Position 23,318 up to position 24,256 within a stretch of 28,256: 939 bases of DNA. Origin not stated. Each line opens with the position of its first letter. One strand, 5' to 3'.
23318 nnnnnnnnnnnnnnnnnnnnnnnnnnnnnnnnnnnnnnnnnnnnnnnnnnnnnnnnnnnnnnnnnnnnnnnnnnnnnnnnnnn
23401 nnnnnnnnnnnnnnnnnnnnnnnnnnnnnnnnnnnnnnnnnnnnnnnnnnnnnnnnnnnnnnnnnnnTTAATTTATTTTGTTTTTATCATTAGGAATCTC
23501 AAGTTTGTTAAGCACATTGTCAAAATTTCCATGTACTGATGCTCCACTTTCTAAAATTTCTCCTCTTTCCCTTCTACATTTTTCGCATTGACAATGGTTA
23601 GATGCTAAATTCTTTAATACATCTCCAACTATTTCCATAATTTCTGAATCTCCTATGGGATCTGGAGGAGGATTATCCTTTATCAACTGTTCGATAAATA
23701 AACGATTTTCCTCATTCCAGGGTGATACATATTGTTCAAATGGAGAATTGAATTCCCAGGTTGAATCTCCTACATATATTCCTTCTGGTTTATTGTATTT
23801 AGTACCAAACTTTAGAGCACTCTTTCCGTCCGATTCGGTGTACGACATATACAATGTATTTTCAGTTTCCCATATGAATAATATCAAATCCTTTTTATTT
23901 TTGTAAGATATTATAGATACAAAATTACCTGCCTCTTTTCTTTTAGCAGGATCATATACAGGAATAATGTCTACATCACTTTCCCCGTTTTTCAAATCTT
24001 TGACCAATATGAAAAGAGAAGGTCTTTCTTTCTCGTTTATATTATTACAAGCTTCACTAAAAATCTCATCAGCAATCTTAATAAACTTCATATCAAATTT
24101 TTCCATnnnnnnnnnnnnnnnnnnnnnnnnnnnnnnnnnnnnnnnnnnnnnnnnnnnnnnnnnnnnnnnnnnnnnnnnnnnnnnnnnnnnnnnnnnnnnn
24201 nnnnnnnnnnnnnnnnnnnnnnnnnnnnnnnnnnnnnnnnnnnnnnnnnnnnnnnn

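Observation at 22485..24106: Tandem paralogues separated by one gene, with a near-identical ~90-nt 3' tract suggesting gene conversion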

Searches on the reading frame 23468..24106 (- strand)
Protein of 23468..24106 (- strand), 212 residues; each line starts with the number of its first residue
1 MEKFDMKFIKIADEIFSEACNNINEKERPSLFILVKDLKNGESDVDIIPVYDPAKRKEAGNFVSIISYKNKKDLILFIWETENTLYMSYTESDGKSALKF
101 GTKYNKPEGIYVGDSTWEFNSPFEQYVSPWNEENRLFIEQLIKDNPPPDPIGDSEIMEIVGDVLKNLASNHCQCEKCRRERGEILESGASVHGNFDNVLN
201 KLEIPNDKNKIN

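Call 7: search_protein_families(library=pfam, proteins=[window:23468-24106:-], max_evalue=0.01)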
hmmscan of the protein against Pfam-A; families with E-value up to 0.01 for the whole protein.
window:23468-24106:- (212 aa): 0 families

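Call 8: search_protein_families(library=phrogs, proteins=[window:23468-24106:-], max_evalue=0.01)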
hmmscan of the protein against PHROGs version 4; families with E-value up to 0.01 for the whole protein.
window:23468-24106:- (212 aa): 0 families

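Call 9: search_dna_similar(query=window:23468-24106:-, collection=phages, mode=protein, max_evalue=0.001, max_rows=30)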
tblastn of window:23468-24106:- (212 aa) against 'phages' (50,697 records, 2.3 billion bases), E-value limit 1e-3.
No match.

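Call 12: find_homologous_proteins(query=window:23468-24106:-, max_evalue=0.001)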
Query window:23468-24106:- (212 aa): 10 proteins with E <= 0.001 among 136 candidates.
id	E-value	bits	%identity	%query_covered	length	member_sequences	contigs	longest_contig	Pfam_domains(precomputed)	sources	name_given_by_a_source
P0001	5.0e-139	479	100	100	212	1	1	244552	-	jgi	jgi:hypothetical protein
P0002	1.4e-94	334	72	99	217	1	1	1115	-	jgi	jgi:hypothetical protein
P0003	1.1e-92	327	71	100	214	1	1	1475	-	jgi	jgi:hypothetical protein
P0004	2.3e-89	317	67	99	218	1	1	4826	-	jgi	jgi:hypothetical protein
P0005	1.0e-88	314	68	95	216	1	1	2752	-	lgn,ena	-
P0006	2.4e-88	313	69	99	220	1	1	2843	-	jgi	jgi:hypothetical protein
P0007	2.7e-88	313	68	98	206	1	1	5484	-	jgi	jgi:hypothetical protein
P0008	9.1e-87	308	68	100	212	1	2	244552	-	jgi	jgi:hypothetical protein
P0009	3.7e-80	286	61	99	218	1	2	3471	-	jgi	jgi:hypothetical protein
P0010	4.2e-80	286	61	100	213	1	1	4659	-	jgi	jgi:hypothetical protein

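Call 14: find_encoding_contigs(protein=P0001, flank=10000, max_places=4)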
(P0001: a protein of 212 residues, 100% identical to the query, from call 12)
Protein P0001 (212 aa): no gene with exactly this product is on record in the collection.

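Call 15: find_encoding_contigs(protein=P0007, flank=6000, max_places=3)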
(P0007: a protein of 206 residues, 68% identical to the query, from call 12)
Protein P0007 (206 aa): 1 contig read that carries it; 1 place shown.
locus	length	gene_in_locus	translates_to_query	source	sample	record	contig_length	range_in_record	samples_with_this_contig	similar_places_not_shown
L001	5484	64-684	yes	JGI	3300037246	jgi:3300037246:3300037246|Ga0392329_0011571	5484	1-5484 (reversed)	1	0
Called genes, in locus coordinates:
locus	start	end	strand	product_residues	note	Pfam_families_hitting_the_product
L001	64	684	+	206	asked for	-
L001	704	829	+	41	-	-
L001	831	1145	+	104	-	-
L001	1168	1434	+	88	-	-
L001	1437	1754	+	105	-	-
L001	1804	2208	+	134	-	-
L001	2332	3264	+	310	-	-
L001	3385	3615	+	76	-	-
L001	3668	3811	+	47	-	-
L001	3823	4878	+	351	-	-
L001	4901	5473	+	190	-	-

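Call 16: find_encoding_contigs(protein=P0004, flank=6000, max_places=3)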
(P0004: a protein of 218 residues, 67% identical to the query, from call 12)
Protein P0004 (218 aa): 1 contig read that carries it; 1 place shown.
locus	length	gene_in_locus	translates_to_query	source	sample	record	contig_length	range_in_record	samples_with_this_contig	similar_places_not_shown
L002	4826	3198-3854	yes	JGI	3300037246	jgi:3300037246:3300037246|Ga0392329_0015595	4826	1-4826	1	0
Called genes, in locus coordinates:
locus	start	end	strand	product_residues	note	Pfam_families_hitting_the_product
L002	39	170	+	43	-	-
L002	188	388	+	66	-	-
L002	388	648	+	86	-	-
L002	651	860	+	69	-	-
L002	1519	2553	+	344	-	-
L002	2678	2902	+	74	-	-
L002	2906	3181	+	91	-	-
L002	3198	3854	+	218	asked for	-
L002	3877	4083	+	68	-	-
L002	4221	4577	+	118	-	PF01381:HTH_3 (weak)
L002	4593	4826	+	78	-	?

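Call 17: find_encoding_contigs(protein=P0010, flank=6000, max_places=3)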
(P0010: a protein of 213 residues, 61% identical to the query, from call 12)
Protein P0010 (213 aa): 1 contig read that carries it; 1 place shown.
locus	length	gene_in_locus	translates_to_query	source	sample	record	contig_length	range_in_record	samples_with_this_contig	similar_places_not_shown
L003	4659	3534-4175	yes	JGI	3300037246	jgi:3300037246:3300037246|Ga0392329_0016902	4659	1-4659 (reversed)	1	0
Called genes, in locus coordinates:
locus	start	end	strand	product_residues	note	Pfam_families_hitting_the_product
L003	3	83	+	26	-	?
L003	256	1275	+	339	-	-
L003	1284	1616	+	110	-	-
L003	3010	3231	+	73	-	-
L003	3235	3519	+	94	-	-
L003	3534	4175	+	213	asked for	-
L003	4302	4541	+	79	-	-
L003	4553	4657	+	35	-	?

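Call 18: find_related_loci(query=A1, collection=viral_contigs, flank=10000)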
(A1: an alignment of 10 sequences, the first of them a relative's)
Query A1 (212 aa) in viral_contigs; peptide patterns used: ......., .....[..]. (x = any residue, [..] = any of these).
59 stretches matched a pattern, but none encodes a relative of the query by tblastn (E <= 1e-3).

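Call 19: find_encoding_contigs(protein=P0009, flank=6000, max_places=3)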
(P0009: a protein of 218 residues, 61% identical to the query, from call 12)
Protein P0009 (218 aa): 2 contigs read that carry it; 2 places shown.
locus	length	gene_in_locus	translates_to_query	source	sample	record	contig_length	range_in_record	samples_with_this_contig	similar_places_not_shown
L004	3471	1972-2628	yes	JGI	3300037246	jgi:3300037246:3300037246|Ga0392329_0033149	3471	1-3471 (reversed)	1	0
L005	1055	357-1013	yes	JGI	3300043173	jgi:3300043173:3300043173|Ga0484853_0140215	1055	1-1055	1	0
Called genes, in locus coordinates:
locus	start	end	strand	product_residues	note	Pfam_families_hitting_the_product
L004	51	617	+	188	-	-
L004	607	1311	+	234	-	-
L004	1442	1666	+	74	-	-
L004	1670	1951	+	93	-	-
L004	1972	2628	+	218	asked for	-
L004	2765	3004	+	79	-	-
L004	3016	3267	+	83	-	-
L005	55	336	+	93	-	-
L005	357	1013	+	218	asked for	-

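Call 20: find_encoding_contigs(protein=P0006, flank=6000, max_places=3)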
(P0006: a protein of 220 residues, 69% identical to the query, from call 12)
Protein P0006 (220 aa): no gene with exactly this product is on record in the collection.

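Call 21: find_related_loci(query=A1, collection=metagenome_contigs, flank=10000)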
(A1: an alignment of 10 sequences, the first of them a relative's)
Query A1 (212 aa) in metagenome_contigs; peptide patterns used: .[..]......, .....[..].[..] (x = any residue, [..] = any of these).
87 stretches matched a pattern, but none encodes a relative of the query by tblastn (E <= 1e-3).

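Call 23: find_encoding_contigs(protein=P0002, flank=6000, max_places=3)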
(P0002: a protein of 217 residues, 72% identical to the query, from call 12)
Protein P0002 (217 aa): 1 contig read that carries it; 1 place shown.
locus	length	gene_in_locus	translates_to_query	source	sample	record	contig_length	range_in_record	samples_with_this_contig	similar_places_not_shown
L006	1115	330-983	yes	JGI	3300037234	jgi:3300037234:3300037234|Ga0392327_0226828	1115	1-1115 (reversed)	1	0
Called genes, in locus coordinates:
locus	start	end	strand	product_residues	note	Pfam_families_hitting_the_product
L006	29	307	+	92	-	-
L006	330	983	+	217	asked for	-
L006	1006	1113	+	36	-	?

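Call 24: find_encoding_contigs(protein=P0003, flank=6000, max_places=3)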
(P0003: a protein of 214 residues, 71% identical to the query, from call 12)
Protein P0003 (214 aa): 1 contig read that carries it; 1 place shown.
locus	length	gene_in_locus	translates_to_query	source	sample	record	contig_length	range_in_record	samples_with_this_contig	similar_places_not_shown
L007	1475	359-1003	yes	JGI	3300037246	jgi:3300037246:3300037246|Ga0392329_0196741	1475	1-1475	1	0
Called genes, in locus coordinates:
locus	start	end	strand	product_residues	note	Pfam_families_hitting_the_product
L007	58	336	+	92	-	-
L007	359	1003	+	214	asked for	-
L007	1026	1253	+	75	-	-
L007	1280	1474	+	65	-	?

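Call 25: find_encoding_contigs(protein=P0005, flank=6000, max_places=3)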
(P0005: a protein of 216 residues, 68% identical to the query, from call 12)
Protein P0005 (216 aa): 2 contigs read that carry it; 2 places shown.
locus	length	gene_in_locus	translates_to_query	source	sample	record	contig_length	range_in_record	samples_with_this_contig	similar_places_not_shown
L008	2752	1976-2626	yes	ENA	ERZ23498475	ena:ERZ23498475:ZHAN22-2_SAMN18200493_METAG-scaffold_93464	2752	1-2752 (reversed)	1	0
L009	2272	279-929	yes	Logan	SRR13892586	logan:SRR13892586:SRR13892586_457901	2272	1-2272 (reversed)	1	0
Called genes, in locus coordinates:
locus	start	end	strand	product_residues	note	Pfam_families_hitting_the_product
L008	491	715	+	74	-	-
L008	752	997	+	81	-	-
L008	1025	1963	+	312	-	PF08281:Sigma70_r4_2 (weak)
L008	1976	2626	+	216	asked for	-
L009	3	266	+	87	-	?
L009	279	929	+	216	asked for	-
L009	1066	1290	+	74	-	-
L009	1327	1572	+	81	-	-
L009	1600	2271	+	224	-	?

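Call 36: predict_structure(alignment_id=A1)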
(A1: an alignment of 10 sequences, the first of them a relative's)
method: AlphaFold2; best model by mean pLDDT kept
length: 212 residues; sequences in the alignment: 10
mean_pLDDT: 54.1   pTM: 0.59
mean pLDDT of the five models: 54.1, 49.7, 46.4, 45.4, 36.0
residues with pLDDT >= 90: 0; 70-90: 46; 50-70: 77; < 50: 89
segments of 3 or more residues with pLDDT < 50: 1-4, 55-59, 109-115, 119-130, 144-149, 152-154, 166-172, 174-176, 179-212
pLDDT, mean of each block of 10 residues (from residue 1): 58 74 60 73 68 51 60 76 72 61 59 41 41 51 47 50 49 48 36 30 34 34
secondary structure, 60 per line:
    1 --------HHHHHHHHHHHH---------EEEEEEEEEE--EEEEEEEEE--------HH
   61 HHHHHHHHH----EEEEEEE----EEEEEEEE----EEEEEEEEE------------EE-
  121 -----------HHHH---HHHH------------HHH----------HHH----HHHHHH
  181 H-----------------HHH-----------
elements in order: H9-20 E30-39 E42-50 H59-69 E74-80 E85-92 E97-105 H132-135 H139-142 H175-181

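Call 38: search_protein_representatives(alignment_id=A1)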
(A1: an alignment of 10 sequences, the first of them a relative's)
Query: 10 sequences, 214 profile positions. Proteins with E-value up to 0.001 (for the whole library): 2; up to 1e-10: 2; up to 1e-30: 2. The best 2 are listed.
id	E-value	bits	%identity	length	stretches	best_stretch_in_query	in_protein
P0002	3.9e-120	415.3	-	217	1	3-214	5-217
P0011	1.9e-35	138.5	-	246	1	4-214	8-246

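Call 42: find_encoding_contigs(protein=P0011, flank=10000, max_places=4)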
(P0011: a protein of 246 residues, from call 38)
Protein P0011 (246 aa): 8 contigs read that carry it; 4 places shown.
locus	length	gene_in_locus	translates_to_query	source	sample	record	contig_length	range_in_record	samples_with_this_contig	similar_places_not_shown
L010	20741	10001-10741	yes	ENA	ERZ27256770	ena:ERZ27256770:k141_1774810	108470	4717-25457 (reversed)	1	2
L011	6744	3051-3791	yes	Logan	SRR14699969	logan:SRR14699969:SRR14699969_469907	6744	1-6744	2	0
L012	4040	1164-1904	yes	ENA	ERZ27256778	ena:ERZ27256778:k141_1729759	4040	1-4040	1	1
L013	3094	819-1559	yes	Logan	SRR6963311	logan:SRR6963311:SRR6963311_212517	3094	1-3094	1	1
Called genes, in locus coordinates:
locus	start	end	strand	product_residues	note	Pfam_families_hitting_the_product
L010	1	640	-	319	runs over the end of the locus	-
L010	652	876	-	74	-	-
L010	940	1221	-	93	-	-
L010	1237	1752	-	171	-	-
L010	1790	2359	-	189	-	PF05708:Peptidase_C92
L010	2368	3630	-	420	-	-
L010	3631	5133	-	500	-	-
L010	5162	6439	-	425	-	-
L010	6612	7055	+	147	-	-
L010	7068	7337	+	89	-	-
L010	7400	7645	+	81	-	PF13083:KH_KhpA-B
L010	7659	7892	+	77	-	-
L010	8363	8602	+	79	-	-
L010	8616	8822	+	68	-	-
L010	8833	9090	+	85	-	-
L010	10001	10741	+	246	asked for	-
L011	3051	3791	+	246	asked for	-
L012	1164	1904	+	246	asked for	-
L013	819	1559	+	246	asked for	-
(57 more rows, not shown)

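Call 48: find_homologous_proteins(query=P0011, max_evalue=0.001)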
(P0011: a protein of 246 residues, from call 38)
Query P0011 (246 aa): 2 proteins with E <= 0.001 among 432 candidates.
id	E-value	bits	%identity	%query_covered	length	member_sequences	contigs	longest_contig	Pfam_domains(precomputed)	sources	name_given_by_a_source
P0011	5.8e-161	552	100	100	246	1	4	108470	-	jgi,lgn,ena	-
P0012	2.7e-49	186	99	36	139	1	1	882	-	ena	-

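Call 49: search_solved_structures(query=A1, max_evalue=10)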
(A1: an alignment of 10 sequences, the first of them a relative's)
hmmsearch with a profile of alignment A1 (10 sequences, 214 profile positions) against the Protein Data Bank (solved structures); distinct sequences matched with E-value up to 10: 3.
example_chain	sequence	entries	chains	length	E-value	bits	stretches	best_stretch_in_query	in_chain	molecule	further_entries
6rd4_S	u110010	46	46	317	0.00047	22.8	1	19-151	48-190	ATP synthase gamma chain, mitochondrial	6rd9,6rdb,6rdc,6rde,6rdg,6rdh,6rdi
2c5z_A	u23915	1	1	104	0.027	17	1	130-187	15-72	SET DOMAIN PROTEIN 2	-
1sbo_A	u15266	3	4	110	0.56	12.7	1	44-116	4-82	Putative anti-sigma factor antagonist TM1442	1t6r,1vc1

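Call 54: search_protein_families(library=padloc, proteins=[window:23468-24106:-, P0011], max_evalue=0.1)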
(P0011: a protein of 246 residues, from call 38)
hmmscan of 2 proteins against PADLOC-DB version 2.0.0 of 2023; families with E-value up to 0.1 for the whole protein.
window:23468-24106:- (212 aa): 0 families

P0011 (246 aa): 0 families

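Call 55: search_protein_families(library=ncbifam, proteins=[window:23468-24106:-, P0011], max_evalue=0.1)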
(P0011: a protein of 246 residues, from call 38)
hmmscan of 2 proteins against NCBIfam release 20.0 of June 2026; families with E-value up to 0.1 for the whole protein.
window:23468-24106:- (212 aa): 1 family
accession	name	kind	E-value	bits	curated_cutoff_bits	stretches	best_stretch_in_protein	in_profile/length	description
TIGR03980.1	prismane_assoc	subfamily_domain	0.0044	17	44.95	1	155-202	9-57/58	hybrid cluster protein-associated redox disulfide domain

P0011 (246 aa): 0 families

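Call 61: predict_structure(alignment_id=A2)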
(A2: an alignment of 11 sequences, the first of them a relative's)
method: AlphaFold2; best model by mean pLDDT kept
length: 212 residues; sequences in the alignment: 11
mean_pLDDT: 69.1   pTM: 0.66
mean pLDDT of the five models: 69.1, 68.1, 67.8, 67.2, 67.1
residues with pLDDT >= 90: 38; 70-90: 102; 50-70: 9; < 50: 63
segments of 3 or more residues with pLDDT < 50: 149-175, 177-212
pLDDT, mean of each block of 10 residues (from residue 1): 80 86 79 82 75 83 83 90 91 92 91 90 82 83 64 33 32 46 32 31 32 28
secondary structure, 60 per line:
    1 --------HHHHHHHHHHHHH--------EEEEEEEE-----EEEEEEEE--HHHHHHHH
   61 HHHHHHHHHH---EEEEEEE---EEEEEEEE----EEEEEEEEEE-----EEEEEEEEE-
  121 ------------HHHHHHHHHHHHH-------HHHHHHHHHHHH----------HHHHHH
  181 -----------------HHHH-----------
elements in order: H9-21 E30-37 E43-50 H53-70 E74-80 E84-91 E96-105 E111-119 H133-145 H153-164 H175-180 H198-201

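Call 70: fold_search(model_id=the predicted structure, library=viral)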
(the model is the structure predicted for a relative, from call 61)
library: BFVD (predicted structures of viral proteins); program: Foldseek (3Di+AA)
matches with E <= 10: 1222; with E <= 0.001: 1
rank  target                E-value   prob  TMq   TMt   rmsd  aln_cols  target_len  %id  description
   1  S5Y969                4.8e-04  1.00  0.47  0.47  13.8       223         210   12  Uncharacterized protein [Mycobacterium phage Catdawg]
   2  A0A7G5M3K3            7.7e-03  0.93  0.23  0.40   7.7       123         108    5  (no name in the UniProt tables at hand)
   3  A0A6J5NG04            8.7e-03  1.00  0.42  0.43   7.8       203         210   12  Uncharacterized protein [uncultured Caudovirales phage]
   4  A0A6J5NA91            9.7e-03  0.97  0.33  0.36   8.5       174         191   14  Uncharacterized protein [uncultured Caudovirales phage]
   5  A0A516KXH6            1.4e-02  0.99  0.37  0.41   4.8       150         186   15  (no name in the UniProt tables at hand)
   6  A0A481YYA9            1.4e-02  0.51  0.17  0.19  17.6       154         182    8  Uncharacterized protein [Marseillevirus LCMAC202]
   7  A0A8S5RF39            1.4e-02  0.44  0.20  0.09  29.8       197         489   11  Uncharacterized protein [virus sp. ctE0n6]
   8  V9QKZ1                1.4e-02  0.41  0.20  0.24  20.0       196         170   10  (no name in the UniProt tables at hand)
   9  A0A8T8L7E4            1.6e-02  0.38  0.12  0.24  14.5       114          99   11  (no name in the UniProt tables at hand)
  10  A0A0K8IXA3            1.7e-02  0.47  0.19  0.26  12.2       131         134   13  Uncharacterized protein [Cronobacter phage Dev-CD-23823]
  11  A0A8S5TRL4            2.0e-02  0.14  0.13  0.08  26.4       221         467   12  PORTAL PROTEIN [Siphoviridae sp. ct1SN28]
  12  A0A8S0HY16            2.4e-02  0.23  0.20  0.17  19.0       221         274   11  (no name in the UniProt tables at hand)
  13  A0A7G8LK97            2.9e-02  0.23  0.17  0.21  21.4       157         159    9  (no name in the UniProt tables at hand)
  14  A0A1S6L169            3.0e-02  0.18  0.15  0.19  16.7       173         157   11  (no name in the UniProt tables at hand)
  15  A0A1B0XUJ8            3.2e-02  0.84  0.35  0.31  13.7       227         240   10  (no name in the UniProt tables at hand)
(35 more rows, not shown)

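Call 71: search_protein_families(library=ncbifam, alignment_id=A2, max_evalue=10)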
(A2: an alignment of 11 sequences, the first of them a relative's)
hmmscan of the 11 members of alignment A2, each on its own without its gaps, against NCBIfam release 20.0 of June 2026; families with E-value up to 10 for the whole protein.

A. member 1, P0008 (212 aa): 0 families

B. families by the number of members that match (of 11 scanned): 3 families
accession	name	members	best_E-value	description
TIGR03980.1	prismane_assoc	3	0.0014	hybrid cluster protein-associated redox disulfide domain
TIGR01451.2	B_ant_repeat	2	0.032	DUF11 type repeat protein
NF009072.1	PRK12407.1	1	0.16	flagellar basal body L-ring protein FlgH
